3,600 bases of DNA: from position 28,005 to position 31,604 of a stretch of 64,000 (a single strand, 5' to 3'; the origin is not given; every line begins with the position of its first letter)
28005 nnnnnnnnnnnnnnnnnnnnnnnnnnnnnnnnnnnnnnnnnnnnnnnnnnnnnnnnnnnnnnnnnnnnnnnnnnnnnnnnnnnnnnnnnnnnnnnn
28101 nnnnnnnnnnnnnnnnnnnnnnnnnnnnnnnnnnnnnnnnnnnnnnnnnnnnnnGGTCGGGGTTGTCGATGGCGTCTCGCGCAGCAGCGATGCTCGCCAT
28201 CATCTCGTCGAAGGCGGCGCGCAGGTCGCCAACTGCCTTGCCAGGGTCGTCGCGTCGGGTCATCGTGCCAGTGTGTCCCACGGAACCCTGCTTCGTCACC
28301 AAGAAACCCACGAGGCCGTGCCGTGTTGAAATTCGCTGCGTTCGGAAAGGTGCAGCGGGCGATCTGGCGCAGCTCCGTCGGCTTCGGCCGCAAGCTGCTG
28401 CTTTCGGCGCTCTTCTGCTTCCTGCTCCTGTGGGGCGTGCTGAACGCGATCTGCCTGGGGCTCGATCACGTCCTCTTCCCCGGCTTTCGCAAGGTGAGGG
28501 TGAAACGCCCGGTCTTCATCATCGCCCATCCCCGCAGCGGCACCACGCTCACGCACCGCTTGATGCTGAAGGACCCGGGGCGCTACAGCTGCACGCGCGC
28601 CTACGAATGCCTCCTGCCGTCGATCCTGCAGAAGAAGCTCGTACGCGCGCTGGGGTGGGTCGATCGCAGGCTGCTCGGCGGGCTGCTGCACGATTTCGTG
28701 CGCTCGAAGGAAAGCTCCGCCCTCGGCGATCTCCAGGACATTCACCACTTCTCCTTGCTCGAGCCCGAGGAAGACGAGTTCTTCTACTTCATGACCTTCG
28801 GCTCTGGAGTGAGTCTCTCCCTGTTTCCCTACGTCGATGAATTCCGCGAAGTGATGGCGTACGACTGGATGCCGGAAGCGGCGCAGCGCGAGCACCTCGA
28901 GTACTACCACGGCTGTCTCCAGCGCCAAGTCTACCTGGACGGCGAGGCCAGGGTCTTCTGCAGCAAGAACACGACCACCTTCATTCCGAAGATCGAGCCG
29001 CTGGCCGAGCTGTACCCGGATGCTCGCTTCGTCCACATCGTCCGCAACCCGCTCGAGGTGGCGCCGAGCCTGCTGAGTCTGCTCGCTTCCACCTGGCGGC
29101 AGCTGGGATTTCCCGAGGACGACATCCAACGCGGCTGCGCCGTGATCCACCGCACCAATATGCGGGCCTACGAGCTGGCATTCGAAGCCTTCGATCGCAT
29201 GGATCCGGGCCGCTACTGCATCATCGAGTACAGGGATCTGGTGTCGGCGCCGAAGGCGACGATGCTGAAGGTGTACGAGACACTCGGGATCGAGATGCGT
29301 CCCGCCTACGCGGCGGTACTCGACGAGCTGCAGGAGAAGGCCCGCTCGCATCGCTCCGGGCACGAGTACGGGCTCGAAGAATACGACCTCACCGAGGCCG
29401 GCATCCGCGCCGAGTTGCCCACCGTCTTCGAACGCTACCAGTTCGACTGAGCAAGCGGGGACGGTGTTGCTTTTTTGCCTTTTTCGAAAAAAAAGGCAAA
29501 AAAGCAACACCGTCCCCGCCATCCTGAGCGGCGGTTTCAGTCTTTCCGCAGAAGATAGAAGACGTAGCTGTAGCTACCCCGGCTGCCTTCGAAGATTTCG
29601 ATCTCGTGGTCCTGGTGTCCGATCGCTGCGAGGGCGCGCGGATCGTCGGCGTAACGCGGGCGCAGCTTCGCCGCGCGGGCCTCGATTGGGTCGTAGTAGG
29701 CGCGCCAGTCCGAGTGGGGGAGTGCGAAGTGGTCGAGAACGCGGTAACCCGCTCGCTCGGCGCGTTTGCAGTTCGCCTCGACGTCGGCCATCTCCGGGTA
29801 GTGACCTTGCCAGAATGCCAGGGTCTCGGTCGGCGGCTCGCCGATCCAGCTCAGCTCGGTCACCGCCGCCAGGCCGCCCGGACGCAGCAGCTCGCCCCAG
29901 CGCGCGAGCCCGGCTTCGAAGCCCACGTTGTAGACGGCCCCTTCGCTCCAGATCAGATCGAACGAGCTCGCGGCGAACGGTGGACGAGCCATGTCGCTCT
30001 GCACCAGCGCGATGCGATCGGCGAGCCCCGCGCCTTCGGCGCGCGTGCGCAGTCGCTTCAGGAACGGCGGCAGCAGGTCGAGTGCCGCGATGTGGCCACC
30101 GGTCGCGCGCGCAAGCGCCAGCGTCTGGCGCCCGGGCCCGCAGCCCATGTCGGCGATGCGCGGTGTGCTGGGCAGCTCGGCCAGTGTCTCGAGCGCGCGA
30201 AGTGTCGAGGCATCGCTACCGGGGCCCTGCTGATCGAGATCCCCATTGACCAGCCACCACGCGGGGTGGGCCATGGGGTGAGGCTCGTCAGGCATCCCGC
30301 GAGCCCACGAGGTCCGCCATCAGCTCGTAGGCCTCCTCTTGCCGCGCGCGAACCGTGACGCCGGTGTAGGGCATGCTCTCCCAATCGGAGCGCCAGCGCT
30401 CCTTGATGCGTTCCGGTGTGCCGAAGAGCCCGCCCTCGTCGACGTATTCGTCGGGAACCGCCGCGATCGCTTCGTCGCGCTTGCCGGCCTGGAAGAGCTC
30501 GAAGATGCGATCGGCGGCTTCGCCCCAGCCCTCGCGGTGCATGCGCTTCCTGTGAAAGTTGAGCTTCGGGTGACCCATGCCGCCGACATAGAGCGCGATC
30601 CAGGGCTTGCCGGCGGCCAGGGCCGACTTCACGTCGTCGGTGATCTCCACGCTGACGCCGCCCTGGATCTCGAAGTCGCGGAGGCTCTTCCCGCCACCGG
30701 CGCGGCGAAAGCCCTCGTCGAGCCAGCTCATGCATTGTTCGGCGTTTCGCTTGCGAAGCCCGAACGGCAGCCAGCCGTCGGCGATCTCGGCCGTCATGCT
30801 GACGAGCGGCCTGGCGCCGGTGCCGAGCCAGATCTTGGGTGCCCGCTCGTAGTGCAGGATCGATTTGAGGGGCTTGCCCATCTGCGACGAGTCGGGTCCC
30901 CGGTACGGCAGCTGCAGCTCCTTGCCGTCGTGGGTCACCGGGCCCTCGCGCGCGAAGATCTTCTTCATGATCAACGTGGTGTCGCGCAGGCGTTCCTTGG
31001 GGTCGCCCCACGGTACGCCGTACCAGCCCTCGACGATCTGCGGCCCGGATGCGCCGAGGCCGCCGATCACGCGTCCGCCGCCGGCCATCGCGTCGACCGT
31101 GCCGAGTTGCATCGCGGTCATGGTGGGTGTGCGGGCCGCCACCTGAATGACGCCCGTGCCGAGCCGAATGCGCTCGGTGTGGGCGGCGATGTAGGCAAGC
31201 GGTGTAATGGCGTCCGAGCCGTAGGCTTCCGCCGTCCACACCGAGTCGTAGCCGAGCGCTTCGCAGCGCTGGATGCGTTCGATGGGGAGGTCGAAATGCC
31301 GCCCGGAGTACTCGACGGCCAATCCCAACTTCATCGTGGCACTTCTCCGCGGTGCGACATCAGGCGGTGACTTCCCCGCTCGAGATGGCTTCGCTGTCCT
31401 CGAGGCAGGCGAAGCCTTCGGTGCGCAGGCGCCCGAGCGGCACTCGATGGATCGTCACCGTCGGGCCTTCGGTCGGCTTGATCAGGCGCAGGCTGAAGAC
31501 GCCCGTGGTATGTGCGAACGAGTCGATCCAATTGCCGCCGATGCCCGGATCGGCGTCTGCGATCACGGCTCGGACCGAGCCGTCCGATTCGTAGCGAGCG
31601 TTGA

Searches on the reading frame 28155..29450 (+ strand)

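Call 30: search_protein_families(library=pfam, proteins=[window:28155-29450:+], max_evalue=0.00001)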
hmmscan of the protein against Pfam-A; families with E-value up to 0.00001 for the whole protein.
window:28155-29450:+ (431 aa): 1 family
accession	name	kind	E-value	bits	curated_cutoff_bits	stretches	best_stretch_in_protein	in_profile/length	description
PF13469.12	Sulfotransfer_3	-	7.9e-29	101.9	27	1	119-382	1-215/216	Sulfotransferase family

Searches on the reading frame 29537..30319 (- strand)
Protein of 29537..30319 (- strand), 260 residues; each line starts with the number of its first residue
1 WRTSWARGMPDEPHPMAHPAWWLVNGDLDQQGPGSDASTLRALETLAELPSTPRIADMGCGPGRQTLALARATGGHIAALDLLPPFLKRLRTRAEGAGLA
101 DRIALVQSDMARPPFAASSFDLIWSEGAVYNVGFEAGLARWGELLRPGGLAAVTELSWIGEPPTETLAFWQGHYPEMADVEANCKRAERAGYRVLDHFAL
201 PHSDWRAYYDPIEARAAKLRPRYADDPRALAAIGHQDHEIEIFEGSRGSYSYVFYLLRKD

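Call 30: search_protein_families(library=pfam, proteins=[window:29537-30319:-], max_evalue=0.00001)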
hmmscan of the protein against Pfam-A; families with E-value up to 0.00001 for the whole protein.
window:29537-30319:- (260 aa): 4 families
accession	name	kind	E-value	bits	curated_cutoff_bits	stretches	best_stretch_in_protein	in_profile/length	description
PF13649.12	Methyltransf_25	-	1.8e-16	61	27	1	55-149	1-97/97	Methyltransferase domain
PF08241.18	Methyltransf_11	-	7.3e-15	55.8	21.2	1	57-152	2-94/95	Methyltransferase domain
PF08242.18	Methyltransf_12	-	2.5e-08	35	30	1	57-150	2-97/98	Methyltransferase domain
PF13847.12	Methyltransf_31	-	2.7e-08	34.1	27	1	54-157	6-113/145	Methyltransferase domain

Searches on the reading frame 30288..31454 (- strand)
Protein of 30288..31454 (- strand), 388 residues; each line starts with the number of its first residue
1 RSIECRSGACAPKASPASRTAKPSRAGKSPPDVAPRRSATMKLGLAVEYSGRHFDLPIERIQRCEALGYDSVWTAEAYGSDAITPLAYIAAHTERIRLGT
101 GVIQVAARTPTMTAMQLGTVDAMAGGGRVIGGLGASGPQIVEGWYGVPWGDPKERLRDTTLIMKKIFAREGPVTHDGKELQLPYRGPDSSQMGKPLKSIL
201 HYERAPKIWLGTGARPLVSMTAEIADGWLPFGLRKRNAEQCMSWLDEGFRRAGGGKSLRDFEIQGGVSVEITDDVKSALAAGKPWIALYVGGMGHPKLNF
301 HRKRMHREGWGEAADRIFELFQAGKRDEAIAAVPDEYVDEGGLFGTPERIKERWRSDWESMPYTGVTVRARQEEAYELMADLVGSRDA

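Call 30: search_protein_families(library=pfam, proteins=[window:30288-31454:-], max_evalue=0.00001)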
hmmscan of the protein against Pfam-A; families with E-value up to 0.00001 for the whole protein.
window:30288-31454:- (388 aa): 1 family
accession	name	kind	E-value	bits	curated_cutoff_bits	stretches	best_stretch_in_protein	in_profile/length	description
PF00296.26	Bac_luciferase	-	8.2e-58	196.6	27.9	1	58-359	26-308/314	Luciferase-like monooxygenase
